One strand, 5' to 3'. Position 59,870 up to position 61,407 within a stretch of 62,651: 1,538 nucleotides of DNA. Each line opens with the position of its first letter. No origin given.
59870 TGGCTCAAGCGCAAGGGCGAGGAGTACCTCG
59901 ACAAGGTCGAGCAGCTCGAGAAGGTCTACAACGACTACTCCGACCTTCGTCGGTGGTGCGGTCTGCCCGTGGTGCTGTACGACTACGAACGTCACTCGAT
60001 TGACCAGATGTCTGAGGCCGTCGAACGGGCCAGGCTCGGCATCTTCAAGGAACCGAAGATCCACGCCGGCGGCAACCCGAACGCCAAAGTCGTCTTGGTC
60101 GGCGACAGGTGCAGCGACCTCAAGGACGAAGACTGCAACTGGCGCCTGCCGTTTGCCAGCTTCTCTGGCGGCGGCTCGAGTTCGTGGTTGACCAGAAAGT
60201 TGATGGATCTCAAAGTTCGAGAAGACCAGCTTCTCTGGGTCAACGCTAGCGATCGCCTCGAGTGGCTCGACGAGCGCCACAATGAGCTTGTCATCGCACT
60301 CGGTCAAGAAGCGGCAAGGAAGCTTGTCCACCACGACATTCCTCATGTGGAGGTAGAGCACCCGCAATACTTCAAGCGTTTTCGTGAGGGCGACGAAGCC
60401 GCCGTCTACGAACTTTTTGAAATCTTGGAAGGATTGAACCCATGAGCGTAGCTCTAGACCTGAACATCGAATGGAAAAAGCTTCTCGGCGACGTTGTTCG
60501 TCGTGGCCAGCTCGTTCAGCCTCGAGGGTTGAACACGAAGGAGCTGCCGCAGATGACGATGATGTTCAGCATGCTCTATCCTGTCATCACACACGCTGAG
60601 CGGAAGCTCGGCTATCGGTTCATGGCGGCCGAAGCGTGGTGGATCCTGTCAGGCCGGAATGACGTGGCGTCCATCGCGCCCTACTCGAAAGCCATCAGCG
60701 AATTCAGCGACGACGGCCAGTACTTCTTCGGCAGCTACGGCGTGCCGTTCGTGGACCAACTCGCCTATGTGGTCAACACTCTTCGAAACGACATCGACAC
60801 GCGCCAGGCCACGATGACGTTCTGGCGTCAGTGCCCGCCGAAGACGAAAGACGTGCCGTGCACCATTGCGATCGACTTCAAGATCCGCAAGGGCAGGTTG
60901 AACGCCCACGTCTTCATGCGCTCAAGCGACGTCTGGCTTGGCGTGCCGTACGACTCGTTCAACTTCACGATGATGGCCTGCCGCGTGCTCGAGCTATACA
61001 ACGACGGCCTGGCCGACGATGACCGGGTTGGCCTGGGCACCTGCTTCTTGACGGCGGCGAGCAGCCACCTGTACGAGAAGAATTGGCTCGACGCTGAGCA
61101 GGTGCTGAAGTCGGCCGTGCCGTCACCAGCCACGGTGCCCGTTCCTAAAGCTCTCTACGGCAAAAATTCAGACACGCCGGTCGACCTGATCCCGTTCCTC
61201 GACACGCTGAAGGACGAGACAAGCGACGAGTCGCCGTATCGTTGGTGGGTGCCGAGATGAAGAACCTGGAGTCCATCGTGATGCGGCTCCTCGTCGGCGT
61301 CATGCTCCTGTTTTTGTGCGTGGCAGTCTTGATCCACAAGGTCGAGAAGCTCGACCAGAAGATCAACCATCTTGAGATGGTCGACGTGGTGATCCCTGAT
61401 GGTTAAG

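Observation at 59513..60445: dNMP-kinase domain fused to a divergent UDG-fold domain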

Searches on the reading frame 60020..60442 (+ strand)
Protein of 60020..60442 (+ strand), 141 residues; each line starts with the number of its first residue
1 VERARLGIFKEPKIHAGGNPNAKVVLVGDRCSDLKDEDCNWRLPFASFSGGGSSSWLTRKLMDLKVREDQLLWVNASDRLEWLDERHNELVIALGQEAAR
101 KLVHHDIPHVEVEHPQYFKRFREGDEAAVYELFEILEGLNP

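Call 37: search_solved_structures(query=A3, max_evalue=10, show_alignments=3)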
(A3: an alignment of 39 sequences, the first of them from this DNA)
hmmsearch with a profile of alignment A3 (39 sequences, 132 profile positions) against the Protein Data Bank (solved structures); distinct sequences matched with E-value up to 10: 12.
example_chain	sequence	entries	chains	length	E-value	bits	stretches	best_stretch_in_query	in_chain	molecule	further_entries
2eqz_A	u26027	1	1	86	0.82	12.8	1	10-53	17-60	High mobility group protein B3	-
8iig_A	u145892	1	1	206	1.3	12.1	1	7-83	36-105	Type-4 uracil-DNA glycosylase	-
8iif_A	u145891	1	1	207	1.3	12.1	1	7-83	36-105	Type-4 uracil-DNA glycosylase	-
6iob_A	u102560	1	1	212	1.4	12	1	7-83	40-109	Phage SPO1 DNA polymerase-related protein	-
8iit_A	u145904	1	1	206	2.1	11.5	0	7-75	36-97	Type-4 uracil-DNA glycosylase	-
8iii_A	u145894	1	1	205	2.1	11.4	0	7-75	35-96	Type-4 uracil-DNA glycosylase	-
6ajs_A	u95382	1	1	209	2.1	11.4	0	7-75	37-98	Uracil DNA glycosylase superfamily protein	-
8iih_A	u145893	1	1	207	2.1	11.4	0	7-75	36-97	Type-4 uracil-DNA glycosylase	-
8iil_A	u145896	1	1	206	2.1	11.4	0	7-75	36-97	Type-4 uracil-DNA glycosylase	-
8iij_A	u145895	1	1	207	2.2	11.4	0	7-75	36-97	Type-4 uracil-DNA glycosylase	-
8iip_A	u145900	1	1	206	2.3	11.3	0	7-74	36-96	Type-4 uracil-DNA glycosylase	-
8iin_A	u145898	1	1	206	2.3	11.3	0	7-74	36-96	Type-4 uracil-DNA glycosylase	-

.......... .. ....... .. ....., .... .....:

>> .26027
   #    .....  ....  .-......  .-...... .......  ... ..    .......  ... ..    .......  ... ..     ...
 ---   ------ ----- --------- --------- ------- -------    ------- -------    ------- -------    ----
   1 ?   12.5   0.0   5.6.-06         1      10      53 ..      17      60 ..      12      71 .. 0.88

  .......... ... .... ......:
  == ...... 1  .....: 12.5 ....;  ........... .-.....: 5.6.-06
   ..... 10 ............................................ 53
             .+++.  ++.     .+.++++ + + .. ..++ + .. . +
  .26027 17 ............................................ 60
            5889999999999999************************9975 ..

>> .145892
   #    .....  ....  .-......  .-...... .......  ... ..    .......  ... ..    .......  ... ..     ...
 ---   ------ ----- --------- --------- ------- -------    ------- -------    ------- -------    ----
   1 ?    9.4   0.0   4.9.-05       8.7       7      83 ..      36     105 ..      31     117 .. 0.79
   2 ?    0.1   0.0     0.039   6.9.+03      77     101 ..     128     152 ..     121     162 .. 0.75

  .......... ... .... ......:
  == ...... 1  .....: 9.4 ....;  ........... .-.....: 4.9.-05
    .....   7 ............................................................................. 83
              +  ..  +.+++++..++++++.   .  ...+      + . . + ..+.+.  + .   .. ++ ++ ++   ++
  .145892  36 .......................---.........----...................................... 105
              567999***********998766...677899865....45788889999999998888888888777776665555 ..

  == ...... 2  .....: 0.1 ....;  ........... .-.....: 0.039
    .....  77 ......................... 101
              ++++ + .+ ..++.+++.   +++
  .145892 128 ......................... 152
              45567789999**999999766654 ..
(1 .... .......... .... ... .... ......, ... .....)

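Call 38: predict_structure(alignment_id=A2)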
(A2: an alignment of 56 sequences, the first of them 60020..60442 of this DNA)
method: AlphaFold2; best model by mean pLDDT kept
length: 141 residues; sequences in the alignment: 56
mean_pLDDT: 86.4   pTM: 0.82
mean pLDDT of the five models: 86.4, 86.3, 86.3, 86.0, 84.2
residues with pLDDT >= 90: 83; 70-90: 45; 50-70: 8; < 50: 5
segments of 3 or more residues with pLDDT < 50: 1-5
pLDDT, mean of each block of 10 residues (from residue 1): 53 85 94 77 72 89 91 94 92 97 97 95 89 90 56
secondary structure, 60 per line:
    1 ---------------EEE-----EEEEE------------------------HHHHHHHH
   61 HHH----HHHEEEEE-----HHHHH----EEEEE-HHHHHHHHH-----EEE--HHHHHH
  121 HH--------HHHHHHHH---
elements in order: E16-18 E24-28 H53-63 E71-75 H81-85 E90-94 H96-104 E110-112 H115-122 H131-138

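Call 40: search_protein_families(library=pfam, alignment_id=A3, max_evalue=1)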
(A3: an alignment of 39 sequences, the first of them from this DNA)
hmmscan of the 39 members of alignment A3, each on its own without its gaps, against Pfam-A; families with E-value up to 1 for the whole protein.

A. member 1, seq(135 aa): 1 family
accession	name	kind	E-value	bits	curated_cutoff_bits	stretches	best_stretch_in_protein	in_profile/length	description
PF03167.25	UDG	-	0.0041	17.6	24.3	1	71-120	56-129/141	Uracil DNA glycosylase superfamily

B. families by the number of members that match (of 39 scanned): 10 families
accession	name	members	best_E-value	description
PF03167.25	UDG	11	1.6e-05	Uracil DNA glycosylase superfamily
PF12555.13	SteA-like_C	1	0.03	SteA-like C-terminal domain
PF19968.4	VMAP-M7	1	0.053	vWA-MoxR associated protein middle region (VMAP-M) 7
PF18286.6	T3SS_ExsE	1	0.12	Type III secretion system ExsE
PF18374.6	Enolase_like_N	1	0.12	Enolase N-terminal domain-like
PF21269.3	TreT_GT1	1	0.14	Trehalose synthase, N-terminal domain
PF15284.11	PAGK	1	0.17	Phage-encoded virulence factor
PF11910.14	NdhO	1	0.17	Cyanobacterial and plant NDH-1 subunit O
PF01135.25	PCMT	1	0.19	Protein-L-isoaspartate(D-aspartate) O-methyltransferase (PCMT)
PF17764.6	PriA_3primeBD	1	0.24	3'DNA-binding domain (3'BD)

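Call 41: fold_search(model_id=the predicted structure, library=pdb)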
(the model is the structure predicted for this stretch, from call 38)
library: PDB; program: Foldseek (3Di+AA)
matches with E <= 10: 382; with E <= 0.001: 34
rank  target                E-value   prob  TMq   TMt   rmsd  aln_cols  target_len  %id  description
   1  1ui0                  1.2e-05  1.00  0.60  0.46   4.5       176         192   19  Crystal Structure Of Uracil-DNA Glycosylase From Thermus Thermophilus HB8 (released 2003-10-14)
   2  1ui1                  1.8e-05  1.00  0.64  0.50   8.6       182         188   19  Crystal Structure Of Uracil-DNA Glycosylase From Thermus Thermophilus HB8 (released 2003-10-14)
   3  6iod_B                2.4e-05  1.00  0.56  0.42   4.7       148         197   20  The structure of UdgX in complex with single-stranded DNA (released 2019-07-31)
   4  8iij                  3.8e-05  1.00  0.57  0.41   5.4       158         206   20  H109G mutant of uracil DNA glycosylase X (released 2023-06-21)
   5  6iod_A                6.5e-05  1.00  0.54  0.38   6.1       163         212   16  The structure of UdgX in complex with single-stranded DNA (released 2019-07-31)
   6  1l9g                  6.9e-05  1.00  0.58  0.44   4.9       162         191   17  CRYSTAL STRUCTURE OF URACIL-DNA GLYCOSYLASE FROM T. MARITIMA (released 2003-05-27)
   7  1vk2                  7.4e-05  1.00  0.59  0.45   4.9       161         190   20  Crystal structure of Uracil-DNA glycosylase (TM0511) from Thermotoga maritima at 1.90 A resolution (released 2004-05-04)
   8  8iil                  8.4e-05  1.00  0.57  0.41   3.6       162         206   18  Complex form of MsmUdgX H109G mutant and uracil- obtained from uracil DNA (ttUtt) post its cleavage by MsmUdgX H109G (released 2023-06-21)
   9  6ajo_A                1.0e-04  1.00  0.60  0.44   3.6       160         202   21  Complex form of Uracil DNA glycosylase X and uracil-DNA. (released 2019-05-29)
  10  8iig                  1.1e-04  1.00  0.62  0.44   3.5       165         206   20  Complex form of MsmUdgX H109A mutant and uracil- obtained from uracil DNA (ttUtt) post its cleavage by UdgX H109A (released 2023-06-21)
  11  8iiq                  1.2e-04  1.00  0.60  0.43   4.1       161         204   20  MsmUdgX H109S/E52N double mutant (released 2023-06-21)
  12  8iis                  1.3e-04  1.00  0.56  0.38   5.4       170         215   19  MsmUdgX H109S/R184A double mutant (released 2023-06-21)
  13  8iio                  1.4e-04  1.00  0.60  0.43   4.0       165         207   20  H109Q mutant of uracil DNA glycosylase X (released 2023-06-21)
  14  8iif                  1.4e-04  1.00  0.54  0.38   5.9       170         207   18  H109A mutant of uracil DNA glycosylase X (released 2023-06-21)
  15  8iin                  1.5e-04  1.00  0.57  0.41   3.6       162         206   18  Complex form of MsmUdgX H109K mutant and uracil- obtained from uracil DNA (ttUtt) post its cleavage by MsmUdgX H109K (released 2023-06-21)
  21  6ajp                  2.1e-04  1.00  0.57  0.41   5.2       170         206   19  Complex form of Uracil DNA glycosylase X and deoxyuridine monophosphate. (released 2019-05-29)
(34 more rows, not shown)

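Call 61: search_protein_representatives(alignment_id=A3)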
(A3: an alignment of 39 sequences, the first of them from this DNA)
Query: 39 sequences, 132 profile positions. Proteins with E-value up to 0.001 (for the whole library): 1634; up to 1e-10: 730; up to 1e-30: 114. The best 150 are listed.
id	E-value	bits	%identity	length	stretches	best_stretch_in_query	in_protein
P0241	5.9e-48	178.3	-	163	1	2-129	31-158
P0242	7.8e-47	174.7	-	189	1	2-127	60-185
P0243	1.8e-46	173.5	-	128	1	6-129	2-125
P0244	5.1e-46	172.0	-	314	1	2-129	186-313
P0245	9.1e-46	171.2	-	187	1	3-127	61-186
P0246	2.0e-45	170.1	-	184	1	3-127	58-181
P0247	5.2e-45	168.8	-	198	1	2-127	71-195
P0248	2.1e-44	166.8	-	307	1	3-129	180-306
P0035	3.7e-44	166.0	-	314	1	4-131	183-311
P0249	7.8e-44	164.9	-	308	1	5-130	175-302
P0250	1.5e-43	164.0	-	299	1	7-129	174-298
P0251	1.7e-42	160.7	-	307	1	2-131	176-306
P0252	2.5e-42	160.1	-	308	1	3-129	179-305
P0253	2.5e-42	160.1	-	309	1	3-128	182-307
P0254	3.8e-42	159.5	-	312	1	3-130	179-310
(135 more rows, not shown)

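Call 75: fold_search(model_id=the predicted structure, library=viral)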
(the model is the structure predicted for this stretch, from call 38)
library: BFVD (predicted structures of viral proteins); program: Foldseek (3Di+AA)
matches with E <= 10: 363; with E <= 0.001: 10
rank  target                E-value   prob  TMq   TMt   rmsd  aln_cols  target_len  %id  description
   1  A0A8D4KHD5            1.8e-08  1.00  0.68  0.64   2.7       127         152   26  (no name in the UniProt tables at hand)
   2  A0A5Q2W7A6            5.3e-08  1.00  0.69  0.36   2.2       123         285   31  (no name in the UniProt tables at hand)
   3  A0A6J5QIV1            2.0e-05  1.00  0.70  0.32   3.2       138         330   25  Uncharacterized protein [uncultured Caudovirales phage]
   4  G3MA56                7.9e-05  1.00  0.58  0.28   4.3       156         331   17  Gp315 [Bacillus phage G]
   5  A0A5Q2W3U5            1.2e-04  1.00  0.56  0.20   4.1       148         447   16  (no name in the UniProt tables at hand)
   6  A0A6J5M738            1.2e-04  1.00  0.44  0.33   7.4       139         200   20  Uncharacterized protein (Fragment) [uncultured Caudovirales phage]
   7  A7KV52                1.6e-04  1.00  0.52  0.38   6.8       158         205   17  (no name in the UniProt tables at hand)
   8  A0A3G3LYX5            2.0e-04  1.00  0.54  0.36   5.7       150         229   14  Uracil-DNA glycosylase [Brevibacterium phage Cantare]
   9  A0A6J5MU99            2.4e-04  1.00  0.56  0.16   4.0       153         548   13  PolA DNA polymerase I - 3'-5' exonuclease and polymerase domains [uncultured Caudovirales phage]
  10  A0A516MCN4            7.9e-04  1.00  0.62  0.12   3.6       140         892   16  (no name in the UniProt tables at hand)
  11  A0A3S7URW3            1.6e-03  1.00  0.57  0.09   4.8       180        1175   16  (no name in the UniProt tables at hand)
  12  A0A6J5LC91            5.7e-03  1.00  0.54  0.32   5.9       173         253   14  COG1573 Uracil-DNA glycosylase [uncultured Caudovirales phage]
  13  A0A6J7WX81            6.1e-03  0.99  0.49  0.57   4.3       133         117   16  Uncharacterized protein [uncultured Caudovirales phage]
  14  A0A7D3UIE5            7.4e-03  1.00  0.55  0.14   5.2       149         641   11  (no name in the UniProt tables at hand)
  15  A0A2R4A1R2            1.3e-02  0.99  0.48  0.09   4.3       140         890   15  (no name in the UniProt tables at hand)
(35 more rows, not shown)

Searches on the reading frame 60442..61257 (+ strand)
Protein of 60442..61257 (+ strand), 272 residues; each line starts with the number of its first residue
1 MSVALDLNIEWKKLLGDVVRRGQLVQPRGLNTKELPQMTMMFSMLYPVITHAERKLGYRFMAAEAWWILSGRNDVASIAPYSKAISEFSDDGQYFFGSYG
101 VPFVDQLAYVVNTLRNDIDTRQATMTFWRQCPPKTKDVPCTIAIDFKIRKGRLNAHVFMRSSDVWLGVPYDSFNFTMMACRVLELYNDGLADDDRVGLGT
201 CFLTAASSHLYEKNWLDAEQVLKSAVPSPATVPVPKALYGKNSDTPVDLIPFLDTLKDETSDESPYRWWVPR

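Call 11: search_protein_families(library=pfam, proteins=[window:60442-61257:+], max_evalue=0.01)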
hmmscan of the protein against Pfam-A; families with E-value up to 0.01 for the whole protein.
window:60442-61257:+ (272 aa): 1 family
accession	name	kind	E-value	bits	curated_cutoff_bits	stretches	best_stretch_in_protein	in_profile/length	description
PF00303.24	Thymidylat_synt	-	3.5e-18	66.1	24.3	1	11-223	3-223/266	Thymidylate synthase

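Call 12: search_protein_families(library=phrogs, proteins=[window:60442-61257:+], max_evalue=0.001)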
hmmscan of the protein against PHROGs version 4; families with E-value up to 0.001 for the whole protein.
window:60442-61257:+ (272 aa): 4 families
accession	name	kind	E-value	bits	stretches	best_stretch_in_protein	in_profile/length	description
phrog_5131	-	DNA, RNA and nucleotide metabolism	7.9e-39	134.9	1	13-221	15-227/357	thymidylate synthase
phrog_160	-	DNA, RNA and nucleotide metabolism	3.8e-35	122.4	1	10-235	35-277/335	thymidylate synthase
phrog_3676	-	DNA, RNA and nucleotide metabolism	1.1e-25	91.6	1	54-214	61-230/351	thymidylate synthase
phrog_5682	-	DNA, RNA and nucleotide metabolism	1.2e-06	29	1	107-178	53-126/209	thymidylate synthase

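Call 29: search_dna_similar(query=window:60442-61257:+, collection=phages, mode=protein, max_rows=40, rows=spread)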
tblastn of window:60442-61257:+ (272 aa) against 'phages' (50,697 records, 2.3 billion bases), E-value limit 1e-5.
Records with a match: 926; places in all: 933; records where one place covers at least 80% of the query: 10.
Best place of each record, by identity: <60% 926.
By first word of the organism name: Salmonella 164; Microbacterium 95; Pseudomonas 87; Klebsiella 63; Bacillus 57; Escherichia 41; Aeromonas 38; Arthrobacter 34; Acinetobacter 32; Xanthomonas 28; and 56 more.
By host as written in the record: - 87; Microbacterium foliorum NRRL B-24224 53; Pseudomonas aeruginosa 32; Microbacterium foliorum NRRL B-24224 SEA 32; Arthrobacter sp. ATCC 21022 29; Salmonella enterica 26; Klebsiella pneumoniae 25; Pseudomonas aeruginosa PAO1 24; and 258 more.
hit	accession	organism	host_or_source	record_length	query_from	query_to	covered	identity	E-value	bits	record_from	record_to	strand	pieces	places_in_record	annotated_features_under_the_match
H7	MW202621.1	Caudoviricetes sp.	Manatee Spring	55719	5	269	97%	48.9%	9e-67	230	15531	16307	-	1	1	pyrimidine hmase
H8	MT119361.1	Enterococcus phage vipetofem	Enterococcus faecalis ATCC 700802 / V583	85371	6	211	76%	29.1%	1e-16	86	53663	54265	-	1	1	hypothetical protein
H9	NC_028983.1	Bacillus phage Shanette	Bacillus cereus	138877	21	215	72%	29.5%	2e-15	81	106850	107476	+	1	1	thymidylate synthase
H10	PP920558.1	Pseudomonas phage Lucjan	Pseudomonas aeruginosa PAO-1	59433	48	211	60%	33.7%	2e-15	81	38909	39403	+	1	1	thymidylate synthase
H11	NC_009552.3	Geobacillus virus E2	Geobacillus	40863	1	221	81%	23.3%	1e-7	59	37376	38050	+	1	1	thymidylate synthase | hypothetical protein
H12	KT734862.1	Pseudomonas phage PAE1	Pseudomonas aeruginosa strain PAO9505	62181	36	213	65%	28.7%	2e-11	70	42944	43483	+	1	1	putative thymidylate synthase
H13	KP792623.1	Rhodoferax phage P26218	Rhodoferax sp. IMCC26218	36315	20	178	58%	31.8%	8e-12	71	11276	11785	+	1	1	thymidylate synthase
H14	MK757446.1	Mycobacterium phage Candle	Mycobacterium smegmatis mc#155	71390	48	213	61%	30.0%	7e-13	74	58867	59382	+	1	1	74: thimidylate synthase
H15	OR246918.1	Acinetobacter phage HFM1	Acinetobacter pittii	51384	1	214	79%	23.1%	1e-6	55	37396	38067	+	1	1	thymidylate synthase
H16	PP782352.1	Pseudomonas phage BL4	Pseudomonas aeruginosa PAK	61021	48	213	61%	29.5%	2e-11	70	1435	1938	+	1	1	thymidylate synthase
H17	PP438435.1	Dolichospermum phage Dfl-JY45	Dolichospermum flos-aquae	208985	11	222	78%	22.9%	8e-9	62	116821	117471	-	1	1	thymidylate synthase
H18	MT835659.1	Bacteriophage sp.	human fecal samples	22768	11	222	78%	22.5%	6e-9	62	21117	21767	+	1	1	record has no annotation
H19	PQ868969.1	Curtobacterium phage Shayna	Curtobacterium flaccumfaciens NRRL ...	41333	54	222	62%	27.5%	4e-10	66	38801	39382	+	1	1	69: thymidylate synthase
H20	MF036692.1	Serratia phage X20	Serratia sp. ATCC 39006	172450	10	222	78%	21.5%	1e-5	52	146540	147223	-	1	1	dTMP thymidylate synthase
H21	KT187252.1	Bacillus phage PBC6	Bacillus cereus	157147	1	214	79%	21.3%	3e-7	57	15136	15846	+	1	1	thymidylate synthase | hypothetical protein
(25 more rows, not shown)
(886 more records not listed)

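Call 42: search_solved_structures(query=window:60442-61257:+, max_evalue=0.001, show_alignments=3)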
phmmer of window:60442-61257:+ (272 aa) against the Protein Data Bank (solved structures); distinct sequences matched with E-value up to 0.001: 120 (the best 60 are shown).
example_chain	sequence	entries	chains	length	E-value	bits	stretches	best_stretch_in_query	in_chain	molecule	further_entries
5b6d_A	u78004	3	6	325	2.8e-15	59.5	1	27-233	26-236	CMP 5-hydroxymethylase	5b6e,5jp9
5jnh_A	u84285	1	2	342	3.3e-15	59.3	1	27-233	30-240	CMP 5-hydroxymethylase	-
7xyj_A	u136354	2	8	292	1.2e-11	47.6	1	99-182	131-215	Thymidylate synthase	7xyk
7cc8_A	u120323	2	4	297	1.7e-11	47.1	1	99-182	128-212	Thymidylate Synthase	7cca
2ftn_A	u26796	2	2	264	1.3e-10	44.2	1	45-230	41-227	Thymidylate synthase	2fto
1kzj_A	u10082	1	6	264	1.3e-10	44.2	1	45-230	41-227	Thymidylate synthase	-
3uwl_A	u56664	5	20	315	1.6e-10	43.9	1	102-226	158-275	Thymidylate synthase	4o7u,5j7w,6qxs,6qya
3qj7_A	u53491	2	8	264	1.6e-10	43.9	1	29-213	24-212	Thymidylate synthase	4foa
4fog_A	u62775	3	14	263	1.6e-10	43.9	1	29-213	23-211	Thymidylate synthase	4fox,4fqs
6cdz_A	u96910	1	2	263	1.7e-10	43.8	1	45-230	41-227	Thymidylate synthase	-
1qqq_A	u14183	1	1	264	1.7e-10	43.8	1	46-230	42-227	THYMIDYLATE SYNTHASE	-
1aob_A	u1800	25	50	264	1.7e-10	43.8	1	45-230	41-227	THYMIDYLATE SYNTHASE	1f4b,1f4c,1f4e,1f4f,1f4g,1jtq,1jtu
1an5_A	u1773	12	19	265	1.7e-10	43.8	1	45-230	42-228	THYMIDYLATE SYNTHASE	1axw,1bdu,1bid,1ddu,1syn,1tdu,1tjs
2tsc_A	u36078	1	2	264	1.8e-10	43.7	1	46-230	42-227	THYMIDYLATE SYNTHASE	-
1jg0_A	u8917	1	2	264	1.8e-10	43.7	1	46-230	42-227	thymidylate synthase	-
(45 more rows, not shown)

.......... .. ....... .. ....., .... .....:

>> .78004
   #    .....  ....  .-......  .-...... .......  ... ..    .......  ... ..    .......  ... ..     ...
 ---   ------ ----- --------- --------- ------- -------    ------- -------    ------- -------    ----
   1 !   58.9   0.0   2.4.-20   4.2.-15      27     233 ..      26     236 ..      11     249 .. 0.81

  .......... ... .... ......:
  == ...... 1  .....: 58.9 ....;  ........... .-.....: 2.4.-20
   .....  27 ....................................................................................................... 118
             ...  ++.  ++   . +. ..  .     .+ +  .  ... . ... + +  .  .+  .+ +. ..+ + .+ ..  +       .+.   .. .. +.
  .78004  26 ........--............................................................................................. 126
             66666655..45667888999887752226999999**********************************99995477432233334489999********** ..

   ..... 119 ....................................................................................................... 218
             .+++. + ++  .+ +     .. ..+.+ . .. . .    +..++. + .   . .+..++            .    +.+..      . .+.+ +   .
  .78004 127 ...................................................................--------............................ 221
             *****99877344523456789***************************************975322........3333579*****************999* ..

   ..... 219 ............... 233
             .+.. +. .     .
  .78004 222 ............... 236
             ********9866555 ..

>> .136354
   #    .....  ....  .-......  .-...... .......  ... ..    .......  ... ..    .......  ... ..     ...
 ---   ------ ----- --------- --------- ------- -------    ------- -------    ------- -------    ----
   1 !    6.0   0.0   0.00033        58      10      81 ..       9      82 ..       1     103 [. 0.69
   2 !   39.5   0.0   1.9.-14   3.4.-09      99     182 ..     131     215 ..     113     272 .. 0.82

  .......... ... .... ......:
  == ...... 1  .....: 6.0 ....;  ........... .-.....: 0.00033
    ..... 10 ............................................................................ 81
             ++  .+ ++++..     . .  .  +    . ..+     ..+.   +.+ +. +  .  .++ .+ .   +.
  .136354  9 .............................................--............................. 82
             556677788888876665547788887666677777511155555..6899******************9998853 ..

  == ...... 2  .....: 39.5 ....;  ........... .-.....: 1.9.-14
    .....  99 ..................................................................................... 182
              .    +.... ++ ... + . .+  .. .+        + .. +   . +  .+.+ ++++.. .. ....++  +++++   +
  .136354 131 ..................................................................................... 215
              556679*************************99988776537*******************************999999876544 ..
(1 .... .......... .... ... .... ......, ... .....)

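Call 71: search_protein_families(library=ncbifam, proteins=[window:60442-61257:+], max_evalue=0.01)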
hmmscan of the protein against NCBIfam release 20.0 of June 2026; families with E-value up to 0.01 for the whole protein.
window:60442-61257:+ (272 aa): 7 families
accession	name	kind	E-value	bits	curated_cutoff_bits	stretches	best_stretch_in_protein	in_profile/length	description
TIGR03283.1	thy_syn_methano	equivalog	6.6e-15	55.2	174.55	1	11-217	12-200/201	thymidylate synthase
NF002497.0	PRK01827.1-3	equivalog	1.7e-13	50.5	327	1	11-214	4-212/264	thymidylate synthase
TIGR03284.1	thym_sym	equivalog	1.6e-11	43.9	108.35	1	103-217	140-247/296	thymidylate synthase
NF002496.0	PRK01827.1-2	equivalog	2.5e-10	39.9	325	1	103-179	162-239/318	thymidylate synthase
NF002499.0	PRK01827.1-5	equivalog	3.3e-10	39.7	405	1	103-222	108-219/264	thymidylate synthase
NF002495.0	PRK01827.1-1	equivalog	8.9e-06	25.4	327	1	99-223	109-233/279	thymidylate synthase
NF002498.0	PRK01827.1-4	equivalog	9.9e-06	25.1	427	1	102-177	121-197/283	thymidylate synthase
